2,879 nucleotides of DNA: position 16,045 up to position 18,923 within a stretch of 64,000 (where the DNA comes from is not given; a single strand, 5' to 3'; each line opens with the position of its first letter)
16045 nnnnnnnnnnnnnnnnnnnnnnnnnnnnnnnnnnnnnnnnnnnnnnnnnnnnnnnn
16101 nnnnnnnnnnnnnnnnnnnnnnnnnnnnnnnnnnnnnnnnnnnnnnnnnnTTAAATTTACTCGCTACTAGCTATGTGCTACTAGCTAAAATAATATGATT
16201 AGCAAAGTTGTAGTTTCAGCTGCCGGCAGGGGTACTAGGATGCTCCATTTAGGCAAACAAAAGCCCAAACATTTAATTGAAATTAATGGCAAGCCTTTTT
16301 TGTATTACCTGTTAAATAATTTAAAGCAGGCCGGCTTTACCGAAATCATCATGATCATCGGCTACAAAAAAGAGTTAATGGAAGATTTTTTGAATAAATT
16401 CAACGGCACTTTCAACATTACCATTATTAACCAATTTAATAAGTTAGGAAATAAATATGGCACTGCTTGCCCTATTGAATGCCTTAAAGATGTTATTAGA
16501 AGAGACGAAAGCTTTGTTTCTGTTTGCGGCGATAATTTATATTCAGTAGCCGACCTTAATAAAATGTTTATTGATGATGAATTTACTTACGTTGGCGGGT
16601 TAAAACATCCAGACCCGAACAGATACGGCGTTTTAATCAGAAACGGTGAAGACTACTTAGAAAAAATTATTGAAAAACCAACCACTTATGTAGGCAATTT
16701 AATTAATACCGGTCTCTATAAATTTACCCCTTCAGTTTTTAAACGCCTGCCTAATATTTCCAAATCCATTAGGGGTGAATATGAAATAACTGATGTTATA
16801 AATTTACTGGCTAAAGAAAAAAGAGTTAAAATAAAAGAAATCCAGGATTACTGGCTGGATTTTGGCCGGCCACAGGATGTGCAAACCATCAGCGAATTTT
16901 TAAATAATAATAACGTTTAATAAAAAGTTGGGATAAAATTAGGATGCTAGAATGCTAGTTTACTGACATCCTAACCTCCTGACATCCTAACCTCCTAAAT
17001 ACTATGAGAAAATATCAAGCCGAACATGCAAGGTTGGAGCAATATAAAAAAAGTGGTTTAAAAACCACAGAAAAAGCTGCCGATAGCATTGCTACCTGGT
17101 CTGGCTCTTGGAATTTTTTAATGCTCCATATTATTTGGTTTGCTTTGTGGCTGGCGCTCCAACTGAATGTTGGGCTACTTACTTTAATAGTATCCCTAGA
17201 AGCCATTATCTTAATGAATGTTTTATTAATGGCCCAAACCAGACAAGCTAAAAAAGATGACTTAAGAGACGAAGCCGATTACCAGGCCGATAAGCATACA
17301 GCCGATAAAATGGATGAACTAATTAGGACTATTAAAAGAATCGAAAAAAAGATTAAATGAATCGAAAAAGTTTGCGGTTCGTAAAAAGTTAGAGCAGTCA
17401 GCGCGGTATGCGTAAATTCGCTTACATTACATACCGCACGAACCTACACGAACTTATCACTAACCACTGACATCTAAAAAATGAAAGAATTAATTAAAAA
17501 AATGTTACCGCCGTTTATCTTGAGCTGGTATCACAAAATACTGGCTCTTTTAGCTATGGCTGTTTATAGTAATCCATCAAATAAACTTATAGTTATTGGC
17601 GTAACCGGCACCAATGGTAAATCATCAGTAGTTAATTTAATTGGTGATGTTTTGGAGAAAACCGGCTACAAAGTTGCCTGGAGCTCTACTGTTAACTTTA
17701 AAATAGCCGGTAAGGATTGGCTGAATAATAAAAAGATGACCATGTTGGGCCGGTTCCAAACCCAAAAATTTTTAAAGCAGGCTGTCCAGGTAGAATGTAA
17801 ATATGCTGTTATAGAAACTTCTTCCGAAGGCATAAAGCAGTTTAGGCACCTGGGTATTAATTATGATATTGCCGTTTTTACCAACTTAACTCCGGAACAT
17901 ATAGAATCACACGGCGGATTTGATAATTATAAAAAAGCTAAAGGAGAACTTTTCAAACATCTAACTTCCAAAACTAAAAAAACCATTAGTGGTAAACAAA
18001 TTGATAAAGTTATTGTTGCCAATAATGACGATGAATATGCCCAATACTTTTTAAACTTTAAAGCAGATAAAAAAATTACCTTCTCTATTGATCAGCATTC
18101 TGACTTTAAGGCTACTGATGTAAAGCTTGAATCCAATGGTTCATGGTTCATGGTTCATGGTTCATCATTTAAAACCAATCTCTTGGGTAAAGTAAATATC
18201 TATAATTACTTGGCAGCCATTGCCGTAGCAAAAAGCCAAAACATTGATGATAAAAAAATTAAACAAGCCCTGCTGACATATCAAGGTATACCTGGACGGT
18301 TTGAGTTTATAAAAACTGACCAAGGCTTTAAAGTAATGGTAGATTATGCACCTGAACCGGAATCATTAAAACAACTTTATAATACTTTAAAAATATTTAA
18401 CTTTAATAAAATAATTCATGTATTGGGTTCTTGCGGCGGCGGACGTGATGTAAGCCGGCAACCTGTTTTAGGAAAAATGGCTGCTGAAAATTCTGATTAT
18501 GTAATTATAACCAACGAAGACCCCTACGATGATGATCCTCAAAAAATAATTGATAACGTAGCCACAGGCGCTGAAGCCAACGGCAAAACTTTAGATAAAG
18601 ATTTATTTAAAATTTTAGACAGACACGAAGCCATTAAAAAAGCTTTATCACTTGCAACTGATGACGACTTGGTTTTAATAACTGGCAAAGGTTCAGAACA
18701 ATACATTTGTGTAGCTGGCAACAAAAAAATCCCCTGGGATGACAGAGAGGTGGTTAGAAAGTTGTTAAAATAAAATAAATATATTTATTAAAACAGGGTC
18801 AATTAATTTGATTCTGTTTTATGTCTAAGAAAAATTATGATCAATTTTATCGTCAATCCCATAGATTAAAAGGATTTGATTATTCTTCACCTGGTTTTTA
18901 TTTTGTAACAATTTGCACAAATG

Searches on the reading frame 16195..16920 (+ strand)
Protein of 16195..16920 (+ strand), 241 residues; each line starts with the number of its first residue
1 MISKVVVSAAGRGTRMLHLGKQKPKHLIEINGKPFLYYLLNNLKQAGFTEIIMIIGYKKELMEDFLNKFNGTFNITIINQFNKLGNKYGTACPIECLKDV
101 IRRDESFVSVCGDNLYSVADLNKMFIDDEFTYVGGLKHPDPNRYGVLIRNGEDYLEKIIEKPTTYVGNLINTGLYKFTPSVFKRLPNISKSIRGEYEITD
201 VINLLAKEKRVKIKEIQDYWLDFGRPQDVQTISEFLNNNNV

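Call 40: search_protein_families(library=pfam, proteins=[window:16195-16920:+], max_evalue=0.001)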
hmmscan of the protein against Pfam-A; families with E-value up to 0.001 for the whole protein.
window:16195-16920:+ (241 aa): 3 families
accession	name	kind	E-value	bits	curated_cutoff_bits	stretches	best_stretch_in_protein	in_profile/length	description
PF00483.29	NTP_transferase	-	8.4e-33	114.4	21.2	1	5-237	2-243/245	Nucleotidyl transferase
PF12804.13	NTP_transf_3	-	1.6e-08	35.4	27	1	6-60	2-51/160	MobA-like NTP transferase domain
PF01128.25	IspD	-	6.2e-05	23.3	27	1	5-63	3-60/221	2-C-methyl-D-erythritol 4-phosphate cytidylyltransferase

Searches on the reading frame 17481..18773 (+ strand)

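Call 55: search_protein_families(library=pfam, proteins=[window:17481-18773:+], max_evalue=0.0001)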
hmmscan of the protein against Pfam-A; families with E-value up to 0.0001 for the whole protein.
window:17481-18773:+ (430 aa): 2 families
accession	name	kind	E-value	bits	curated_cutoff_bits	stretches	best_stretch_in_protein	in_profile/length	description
PF08245.18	Mur_ligase_M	-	8.1e-42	143.9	24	1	41-250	1-200/200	Mur ligase middle domain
PF02875.26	Mur_ligase_C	-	1.2e-23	84.7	28.4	1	272-404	1-127/127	Mur ligase, glutamate ligase domain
